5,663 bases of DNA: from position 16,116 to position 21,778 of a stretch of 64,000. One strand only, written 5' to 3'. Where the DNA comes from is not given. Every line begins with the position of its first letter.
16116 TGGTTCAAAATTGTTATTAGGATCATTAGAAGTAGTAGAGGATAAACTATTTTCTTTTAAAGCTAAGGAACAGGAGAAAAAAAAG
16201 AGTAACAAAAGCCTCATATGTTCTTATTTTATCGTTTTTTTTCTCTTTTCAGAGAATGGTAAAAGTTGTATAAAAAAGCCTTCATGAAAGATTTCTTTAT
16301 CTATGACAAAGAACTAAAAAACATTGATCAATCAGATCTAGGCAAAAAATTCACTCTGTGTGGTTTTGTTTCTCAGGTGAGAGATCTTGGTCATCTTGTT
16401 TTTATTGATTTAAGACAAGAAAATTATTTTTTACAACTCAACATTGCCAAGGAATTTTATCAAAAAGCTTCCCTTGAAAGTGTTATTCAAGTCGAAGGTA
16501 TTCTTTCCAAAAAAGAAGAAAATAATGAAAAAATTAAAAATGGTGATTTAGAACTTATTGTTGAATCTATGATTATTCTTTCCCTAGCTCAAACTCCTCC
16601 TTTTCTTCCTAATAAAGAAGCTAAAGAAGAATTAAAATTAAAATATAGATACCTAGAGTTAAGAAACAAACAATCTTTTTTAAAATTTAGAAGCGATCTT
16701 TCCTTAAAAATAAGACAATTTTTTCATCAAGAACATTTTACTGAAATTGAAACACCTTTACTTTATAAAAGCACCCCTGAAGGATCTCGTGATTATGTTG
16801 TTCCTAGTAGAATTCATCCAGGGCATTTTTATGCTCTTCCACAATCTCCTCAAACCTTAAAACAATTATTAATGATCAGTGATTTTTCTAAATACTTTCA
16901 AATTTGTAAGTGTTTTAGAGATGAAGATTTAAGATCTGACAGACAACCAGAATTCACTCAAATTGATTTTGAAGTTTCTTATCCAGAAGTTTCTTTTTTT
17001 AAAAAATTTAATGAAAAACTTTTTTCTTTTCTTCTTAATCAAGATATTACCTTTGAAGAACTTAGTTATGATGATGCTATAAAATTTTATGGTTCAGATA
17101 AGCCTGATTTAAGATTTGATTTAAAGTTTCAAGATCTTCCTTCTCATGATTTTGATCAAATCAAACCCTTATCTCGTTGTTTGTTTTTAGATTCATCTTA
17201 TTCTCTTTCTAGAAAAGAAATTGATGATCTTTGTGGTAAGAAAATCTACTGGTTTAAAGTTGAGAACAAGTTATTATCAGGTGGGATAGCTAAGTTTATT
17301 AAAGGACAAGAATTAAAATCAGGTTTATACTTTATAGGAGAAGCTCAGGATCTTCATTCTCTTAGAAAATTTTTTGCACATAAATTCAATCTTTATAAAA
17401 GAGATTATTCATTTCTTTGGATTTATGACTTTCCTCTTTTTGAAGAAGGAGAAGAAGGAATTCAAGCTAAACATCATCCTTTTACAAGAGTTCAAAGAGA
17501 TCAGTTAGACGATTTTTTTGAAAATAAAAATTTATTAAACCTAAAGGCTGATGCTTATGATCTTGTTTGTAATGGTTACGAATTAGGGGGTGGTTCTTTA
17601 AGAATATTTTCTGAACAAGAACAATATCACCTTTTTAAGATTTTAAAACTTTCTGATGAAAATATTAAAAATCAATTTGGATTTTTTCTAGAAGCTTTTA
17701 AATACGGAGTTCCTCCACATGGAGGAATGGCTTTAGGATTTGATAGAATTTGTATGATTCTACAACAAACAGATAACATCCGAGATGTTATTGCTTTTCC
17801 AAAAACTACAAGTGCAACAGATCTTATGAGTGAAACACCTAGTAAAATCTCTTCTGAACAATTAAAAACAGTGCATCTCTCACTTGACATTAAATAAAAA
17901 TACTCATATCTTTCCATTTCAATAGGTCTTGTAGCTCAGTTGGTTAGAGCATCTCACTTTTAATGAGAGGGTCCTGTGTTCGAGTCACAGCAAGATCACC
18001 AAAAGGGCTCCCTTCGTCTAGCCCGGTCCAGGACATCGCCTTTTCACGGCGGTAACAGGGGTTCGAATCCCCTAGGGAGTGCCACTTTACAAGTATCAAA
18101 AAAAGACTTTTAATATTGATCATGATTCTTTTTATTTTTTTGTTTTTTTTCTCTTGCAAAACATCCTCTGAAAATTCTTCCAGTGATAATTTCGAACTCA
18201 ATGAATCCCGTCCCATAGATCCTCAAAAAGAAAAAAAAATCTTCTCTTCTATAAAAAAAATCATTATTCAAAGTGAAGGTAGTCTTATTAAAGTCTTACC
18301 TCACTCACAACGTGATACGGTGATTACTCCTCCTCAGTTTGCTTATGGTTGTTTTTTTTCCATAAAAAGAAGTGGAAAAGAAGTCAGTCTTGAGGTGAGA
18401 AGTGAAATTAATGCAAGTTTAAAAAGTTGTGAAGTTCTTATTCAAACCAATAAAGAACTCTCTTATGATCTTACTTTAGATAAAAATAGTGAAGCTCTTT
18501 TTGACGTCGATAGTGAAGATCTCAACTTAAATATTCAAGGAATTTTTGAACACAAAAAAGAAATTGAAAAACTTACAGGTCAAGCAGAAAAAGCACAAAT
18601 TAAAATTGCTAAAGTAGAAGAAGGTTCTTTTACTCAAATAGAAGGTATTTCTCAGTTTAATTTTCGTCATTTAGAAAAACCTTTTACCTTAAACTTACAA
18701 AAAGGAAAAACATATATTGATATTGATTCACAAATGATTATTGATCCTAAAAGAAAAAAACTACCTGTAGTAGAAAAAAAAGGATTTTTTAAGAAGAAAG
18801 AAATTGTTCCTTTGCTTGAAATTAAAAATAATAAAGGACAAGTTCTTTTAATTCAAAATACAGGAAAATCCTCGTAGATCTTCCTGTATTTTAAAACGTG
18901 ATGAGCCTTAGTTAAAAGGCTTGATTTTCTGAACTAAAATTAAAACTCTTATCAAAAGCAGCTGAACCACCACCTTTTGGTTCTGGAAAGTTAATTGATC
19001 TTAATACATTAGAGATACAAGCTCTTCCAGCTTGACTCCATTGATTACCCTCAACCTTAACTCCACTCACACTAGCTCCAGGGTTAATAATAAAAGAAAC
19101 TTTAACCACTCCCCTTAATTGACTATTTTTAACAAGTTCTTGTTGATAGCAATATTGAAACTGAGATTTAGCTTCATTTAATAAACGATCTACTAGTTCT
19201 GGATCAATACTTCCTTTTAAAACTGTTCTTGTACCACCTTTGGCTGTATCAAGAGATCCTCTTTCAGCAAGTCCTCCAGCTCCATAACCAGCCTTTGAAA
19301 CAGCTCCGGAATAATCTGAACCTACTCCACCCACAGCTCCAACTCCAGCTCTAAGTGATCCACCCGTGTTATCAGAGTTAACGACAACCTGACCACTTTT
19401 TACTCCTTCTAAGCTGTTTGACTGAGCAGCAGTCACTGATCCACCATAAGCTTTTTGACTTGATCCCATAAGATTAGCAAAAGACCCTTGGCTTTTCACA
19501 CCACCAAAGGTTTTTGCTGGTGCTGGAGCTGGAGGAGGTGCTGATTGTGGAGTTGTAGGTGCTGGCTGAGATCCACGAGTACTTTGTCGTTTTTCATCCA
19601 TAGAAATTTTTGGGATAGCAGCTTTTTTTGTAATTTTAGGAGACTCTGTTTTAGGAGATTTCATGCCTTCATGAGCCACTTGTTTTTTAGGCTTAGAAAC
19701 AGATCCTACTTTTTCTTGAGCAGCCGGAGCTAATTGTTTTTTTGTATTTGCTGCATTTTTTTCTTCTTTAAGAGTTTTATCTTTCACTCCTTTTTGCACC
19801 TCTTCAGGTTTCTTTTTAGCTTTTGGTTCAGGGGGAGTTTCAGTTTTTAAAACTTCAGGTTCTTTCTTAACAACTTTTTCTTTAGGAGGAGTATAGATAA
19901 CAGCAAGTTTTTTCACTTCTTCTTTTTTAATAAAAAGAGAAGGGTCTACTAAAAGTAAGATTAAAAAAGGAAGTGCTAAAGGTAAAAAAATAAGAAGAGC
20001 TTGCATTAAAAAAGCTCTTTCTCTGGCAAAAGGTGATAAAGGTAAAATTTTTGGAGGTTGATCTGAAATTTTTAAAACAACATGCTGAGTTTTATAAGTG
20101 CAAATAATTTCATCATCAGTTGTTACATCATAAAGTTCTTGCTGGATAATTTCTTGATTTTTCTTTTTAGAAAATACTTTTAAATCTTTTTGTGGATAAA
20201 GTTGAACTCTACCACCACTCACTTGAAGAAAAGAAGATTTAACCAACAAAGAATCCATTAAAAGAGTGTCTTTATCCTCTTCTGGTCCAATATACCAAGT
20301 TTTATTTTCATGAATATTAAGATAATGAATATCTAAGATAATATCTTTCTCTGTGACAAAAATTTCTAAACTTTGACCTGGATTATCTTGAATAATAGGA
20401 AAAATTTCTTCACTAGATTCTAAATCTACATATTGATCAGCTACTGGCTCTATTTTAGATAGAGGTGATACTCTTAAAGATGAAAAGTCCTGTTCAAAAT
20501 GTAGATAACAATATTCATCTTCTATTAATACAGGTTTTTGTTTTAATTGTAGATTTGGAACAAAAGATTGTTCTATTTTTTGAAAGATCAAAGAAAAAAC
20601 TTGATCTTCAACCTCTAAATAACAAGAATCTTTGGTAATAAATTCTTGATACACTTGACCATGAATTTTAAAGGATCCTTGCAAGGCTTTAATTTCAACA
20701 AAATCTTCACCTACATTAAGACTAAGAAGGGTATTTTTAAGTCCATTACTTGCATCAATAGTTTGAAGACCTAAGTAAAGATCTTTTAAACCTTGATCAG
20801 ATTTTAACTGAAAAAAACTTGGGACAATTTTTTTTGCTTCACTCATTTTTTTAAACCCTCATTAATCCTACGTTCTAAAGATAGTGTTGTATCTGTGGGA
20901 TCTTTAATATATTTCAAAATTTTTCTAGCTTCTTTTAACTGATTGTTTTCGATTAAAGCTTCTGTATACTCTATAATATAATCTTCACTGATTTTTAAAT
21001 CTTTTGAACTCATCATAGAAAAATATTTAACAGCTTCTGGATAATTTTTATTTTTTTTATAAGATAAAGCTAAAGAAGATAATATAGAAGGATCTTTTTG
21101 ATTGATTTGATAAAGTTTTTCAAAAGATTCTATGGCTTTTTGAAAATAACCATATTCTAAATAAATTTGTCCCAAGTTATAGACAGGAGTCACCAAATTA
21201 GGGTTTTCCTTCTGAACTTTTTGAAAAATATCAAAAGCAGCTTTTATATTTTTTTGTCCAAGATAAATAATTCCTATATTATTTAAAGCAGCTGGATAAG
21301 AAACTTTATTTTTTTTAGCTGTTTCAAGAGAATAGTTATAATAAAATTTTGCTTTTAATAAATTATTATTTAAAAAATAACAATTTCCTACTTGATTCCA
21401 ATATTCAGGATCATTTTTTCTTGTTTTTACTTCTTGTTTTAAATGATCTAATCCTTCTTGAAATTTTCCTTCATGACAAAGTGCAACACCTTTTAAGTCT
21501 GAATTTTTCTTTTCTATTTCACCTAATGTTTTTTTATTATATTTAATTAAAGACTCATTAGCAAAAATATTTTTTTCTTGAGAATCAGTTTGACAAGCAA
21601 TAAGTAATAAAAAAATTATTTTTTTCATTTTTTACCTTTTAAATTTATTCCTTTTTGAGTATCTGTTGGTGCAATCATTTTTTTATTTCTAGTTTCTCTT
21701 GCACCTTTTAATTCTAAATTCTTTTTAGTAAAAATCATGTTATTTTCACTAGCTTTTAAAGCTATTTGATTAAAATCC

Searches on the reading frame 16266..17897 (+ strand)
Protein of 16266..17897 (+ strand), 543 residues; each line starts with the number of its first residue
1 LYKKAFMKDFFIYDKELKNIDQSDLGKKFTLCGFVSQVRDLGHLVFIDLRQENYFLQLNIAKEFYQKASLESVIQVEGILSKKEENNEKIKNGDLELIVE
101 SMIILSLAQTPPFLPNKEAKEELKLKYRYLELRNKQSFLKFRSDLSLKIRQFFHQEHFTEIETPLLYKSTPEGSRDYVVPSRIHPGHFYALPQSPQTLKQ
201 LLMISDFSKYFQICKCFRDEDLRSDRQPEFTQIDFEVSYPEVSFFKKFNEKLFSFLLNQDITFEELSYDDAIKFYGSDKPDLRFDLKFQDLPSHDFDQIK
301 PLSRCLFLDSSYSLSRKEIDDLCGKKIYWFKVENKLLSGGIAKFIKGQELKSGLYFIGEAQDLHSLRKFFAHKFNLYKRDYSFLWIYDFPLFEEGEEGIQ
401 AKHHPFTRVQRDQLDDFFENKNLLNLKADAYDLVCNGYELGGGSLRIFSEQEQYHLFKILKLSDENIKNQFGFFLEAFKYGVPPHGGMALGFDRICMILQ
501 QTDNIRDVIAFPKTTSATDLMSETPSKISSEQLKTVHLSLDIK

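Call 21: find_related_loci(query=window:16266-17897:+, collection=genome_contigs, flank=10000)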
Query window:16266-17897:+ (543 aa) in genome_contigs; peptide patterns used: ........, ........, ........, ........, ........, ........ (x = any residue, [..] = any of these).
121 stretches matched a pattern; 2 encode a relative of the query (tblastn E <= 1e-3); 2 distinct loci.
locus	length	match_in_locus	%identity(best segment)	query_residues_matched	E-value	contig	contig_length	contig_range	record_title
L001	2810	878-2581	35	20-540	7e-96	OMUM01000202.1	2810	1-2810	uncultured bacterium isolate hRUG889 genome assembly, contig: NODE_51679_length_2810_cov_71.3038, whole genome shotgun s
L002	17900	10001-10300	36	417-519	6e-11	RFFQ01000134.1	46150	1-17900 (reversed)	MAG: Gemmatimonadetes bacterium isolate J002 k99_1038733, whole genome shotgun sequence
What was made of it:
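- Tried and rejected: A first aspS-anchored genome scan picked non-conserved peptides and gave no close relative (call 21).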

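Call 30: find_homologous_proteins(query=window:16266-17897:+, max_evalue=1e-30)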
Query window:16266-17897:+ (543 aa): 8000 proteins with E <= 1e-30 among 8000 candidates; the best 120 are listed.
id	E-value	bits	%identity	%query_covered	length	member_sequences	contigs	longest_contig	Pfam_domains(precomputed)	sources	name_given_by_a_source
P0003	0.0e+0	1209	100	99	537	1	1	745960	PF01336.32,PF00152.26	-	-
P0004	2.4e-210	718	62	98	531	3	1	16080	PF01336.32,PF00152.26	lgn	-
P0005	2.0e-206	705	61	98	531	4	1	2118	PF01336.32,PF00152.26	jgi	-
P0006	1.4e-152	527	51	97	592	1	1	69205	PF01336.32,PF02938.20,PF00152.26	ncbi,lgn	-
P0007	2.6e-150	520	48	95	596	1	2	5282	PF01336.32,PF02938.20,PF00152.26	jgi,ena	-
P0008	3.2e-150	520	49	96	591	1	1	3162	PF01336.32,PF02938.20,PF00152.26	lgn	-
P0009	6.2e-150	519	48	95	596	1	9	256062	PF01336.32,PF02938.20,PF00152.26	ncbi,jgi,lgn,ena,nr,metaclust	ncbi:MAG: aspartate--tRNA ligase [Bdellovibrio sp. CG11_big_fil_rev_8_21_14_0_20_39_38]|nr:MAG: aspa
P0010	1.5e-149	517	47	95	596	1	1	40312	PF01336.32,PF02938.20,PF00152.26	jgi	-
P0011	2.7e-149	517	47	95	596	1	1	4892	PF01336.32,PF02938.20,PF00152.26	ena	-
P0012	4.0e-149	516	48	95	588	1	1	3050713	PF01336.32,PF02938.20,PF00152.26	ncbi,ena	-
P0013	1.9e-148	514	48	94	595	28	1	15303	PF01336.32,PF02938.20,PF00152.26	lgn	-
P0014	2.0e-148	514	48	96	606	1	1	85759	PF01336.32,PF02938.20,PF00152.26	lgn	-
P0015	2.5e-148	513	48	95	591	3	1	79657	PF01336.32,PF02938.20,PF00152.26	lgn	-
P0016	5.3e-148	512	47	97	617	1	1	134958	PF01336.32,PF02938.20,PF00152.26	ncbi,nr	ncbi:MAG: aspartate--tRNA ligase [Oligoflexia bacterium]|nr:aspartate--tRNA ligase [Oligoflexia bact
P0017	6.8e-148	512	47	95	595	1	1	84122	PF01336.32,PF02938.20,PF00152.26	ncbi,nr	ncbi:MAG: aspartate--tRNA ligase [Bacteriovoracaceae bacterium]|nr:aspartate--tRNA ligase [Bacteriov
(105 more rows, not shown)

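Call 31: find_encoding_contigs(protein=P0004, flank=10000, max_places=4)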
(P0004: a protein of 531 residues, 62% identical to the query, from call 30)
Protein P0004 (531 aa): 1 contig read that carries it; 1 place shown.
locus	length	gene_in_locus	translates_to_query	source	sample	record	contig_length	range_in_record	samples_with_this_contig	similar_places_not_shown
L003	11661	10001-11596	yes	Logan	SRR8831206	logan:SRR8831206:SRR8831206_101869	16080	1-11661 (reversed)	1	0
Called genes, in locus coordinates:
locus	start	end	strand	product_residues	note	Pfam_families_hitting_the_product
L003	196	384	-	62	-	-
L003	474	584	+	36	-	-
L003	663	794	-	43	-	-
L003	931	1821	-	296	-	-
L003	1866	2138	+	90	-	PF01649:Ribosomal_S20p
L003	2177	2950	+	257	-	PF14237:GYF_2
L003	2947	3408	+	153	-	-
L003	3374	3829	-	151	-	PF02620:YceD (weak)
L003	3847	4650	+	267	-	-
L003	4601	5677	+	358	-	PF01168:Ala_racemase_N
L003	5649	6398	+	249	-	PF02405:MlaE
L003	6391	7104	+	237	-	PF02463:SMC_N (faint), PF00005:ABC_tran, PF13304:AAA_21 (weak)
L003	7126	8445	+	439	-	PF02470:MlaD, PF27164:Aq_493_lipo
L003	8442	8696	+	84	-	-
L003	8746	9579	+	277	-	-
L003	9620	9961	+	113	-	PF04977:DivIC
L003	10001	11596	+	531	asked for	PF01336:tRNA_anti-codon, PF00152:tRNA-synt_2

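Call 32: find_encoding_contigs(protein=P0003, flank=10000, max_places=4)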
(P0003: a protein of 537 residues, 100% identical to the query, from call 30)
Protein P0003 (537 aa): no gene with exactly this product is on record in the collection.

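Call 57: find_encoding_contigs(protein=P0005, flank=10000, max_places=4)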
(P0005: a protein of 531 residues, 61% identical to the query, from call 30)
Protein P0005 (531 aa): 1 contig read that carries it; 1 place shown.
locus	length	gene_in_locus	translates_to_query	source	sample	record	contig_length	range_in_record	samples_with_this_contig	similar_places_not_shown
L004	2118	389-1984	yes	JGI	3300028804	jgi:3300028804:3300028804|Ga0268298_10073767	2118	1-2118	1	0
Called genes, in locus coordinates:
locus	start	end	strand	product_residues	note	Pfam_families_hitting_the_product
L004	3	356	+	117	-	?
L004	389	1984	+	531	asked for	PF01336:tRNA_anti-codon, PF00152:tRNA-synt_2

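Call 58: find_encoding_contigs(protein=P0006, flank=10000, max_places=2)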
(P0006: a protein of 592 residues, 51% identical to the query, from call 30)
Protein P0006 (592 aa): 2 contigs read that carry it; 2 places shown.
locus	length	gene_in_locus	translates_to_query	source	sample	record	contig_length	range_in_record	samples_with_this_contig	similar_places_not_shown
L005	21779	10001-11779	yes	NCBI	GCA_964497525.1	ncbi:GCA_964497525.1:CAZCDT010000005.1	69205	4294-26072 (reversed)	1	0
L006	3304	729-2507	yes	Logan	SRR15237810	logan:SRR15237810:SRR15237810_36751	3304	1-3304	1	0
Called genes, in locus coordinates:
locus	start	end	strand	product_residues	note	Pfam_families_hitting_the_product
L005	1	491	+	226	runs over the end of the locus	-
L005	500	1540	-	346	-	PF07719:TPR_2 (faint), PF13431:TPR_17 (faint), PF00515:TPR_1 (faint), PF13181:TPR_8 (faint), PF13414:TPR_11 (faint), PF13428:TPR_14 (faint), PF13424:TPR_12 (faint)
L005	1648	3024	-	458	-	-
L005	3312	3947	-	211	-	-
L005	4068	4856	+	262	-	PF00126:HTH_1, PF03466:LysR_substrate (faint)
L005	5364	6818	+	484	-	PF05343:Peptidase_M42 (faint), PF01546:Peptidase_M20, PF07687:M20_dimer (weak)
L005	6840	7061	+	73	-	PF02325:CCB3_YggT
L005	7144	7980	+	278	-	-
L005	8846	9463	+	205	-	PF04977:DivIC (weak)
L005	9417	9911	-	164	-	PF02643:DUF192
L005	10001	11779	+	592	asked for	PF01336:tRNA_anti-codon, PF00152:tRNA-synt_2, PF02938:GAD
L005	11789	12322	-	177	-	PF06271:RDD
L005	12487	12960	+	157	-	-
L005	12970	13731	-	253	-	PF14394:DUF4423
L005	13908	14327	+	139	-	-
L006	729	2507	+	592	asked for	PF01336:tRNA_anti-codon, PF00152:tRNA-synt_2, PF02938:GAD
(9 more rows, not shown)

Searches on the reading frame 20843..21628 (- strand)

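Call 16: search_protein_families(library=pfam, proteins=[window:20843-21628:-], max_evalue=0.001)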
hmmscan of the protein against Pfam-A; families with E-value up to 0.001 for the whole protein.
window:20843-21628:- (261 aa): 19 families
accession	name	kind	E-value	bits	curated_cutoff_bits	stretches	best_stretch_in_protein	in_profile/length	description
PF07719.23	TPR_2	-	3.7e-22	77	27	1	150-178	5-33/34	Tetratricopeptide repeat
PF00515.34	TPR_1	-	4.9e-18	64.5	27.8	1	113-144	2-33/34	Tetratricopeptide repeat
PF13424.12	TPR_12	-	8.1e-14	52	30.1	2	115-177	6-76/77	Tetratricopeptide repeat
PF14559.12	TPR_19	-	9.2e-14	52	25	0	162-210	7-55/68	Tetratricopeptide repeat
PF13181.12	TPR_8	-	1.8e-13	49.9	25.7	1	150-178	5-33/34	Tetratricopeptide repeat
PF13428.12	TPR_14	-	1.7e-09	37.9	23.5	0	150-187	5-42/44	Tetratricopeptide repeat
PF12895.13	ANAPC3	-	9.2e-09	35.9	27.2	1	160-239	3-80/82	Anaphase-promoting complex, cyclosome, subunit 3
PF13374.12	TPR_10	-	3.9e-08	33.5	27.5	0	113-138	3-28/42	Tetratricopeptide repeat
PF13414.12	TPR_11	-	4.3e-08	33.2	26.8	1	153-193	1-41/42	TPR repeat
PF13431.12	TPR_17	-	4.8e-08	33.1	24.4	0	169-200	2-33/34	Tetratricopeptide repeat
PF13432.12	TPR_16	-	5.3e-08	33.6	32.7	0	150-204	1-55/65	Tetratricopeptide repeat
PF23914.1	TPR_CcmH_CycH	-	2.3e-07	31.2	42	1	119-208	57-149/158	Cytochrome c-type biogenesis protein H TPR domain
PF25063.1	ARM_TT21_C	-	1.3e-06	28.8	35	1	56-201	37-185/209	Tetratricopeptide repeat protein 21 C-terminal ARM domain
PF13174.12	TPR_6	-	1.4e-06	29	26.3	0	117-144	5-32/33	Tetratricopeptide repeat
PF13176.12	TPR_7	-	1.8e-06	28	27.9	0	150-179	3-32/36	Tetratricopeptide repeat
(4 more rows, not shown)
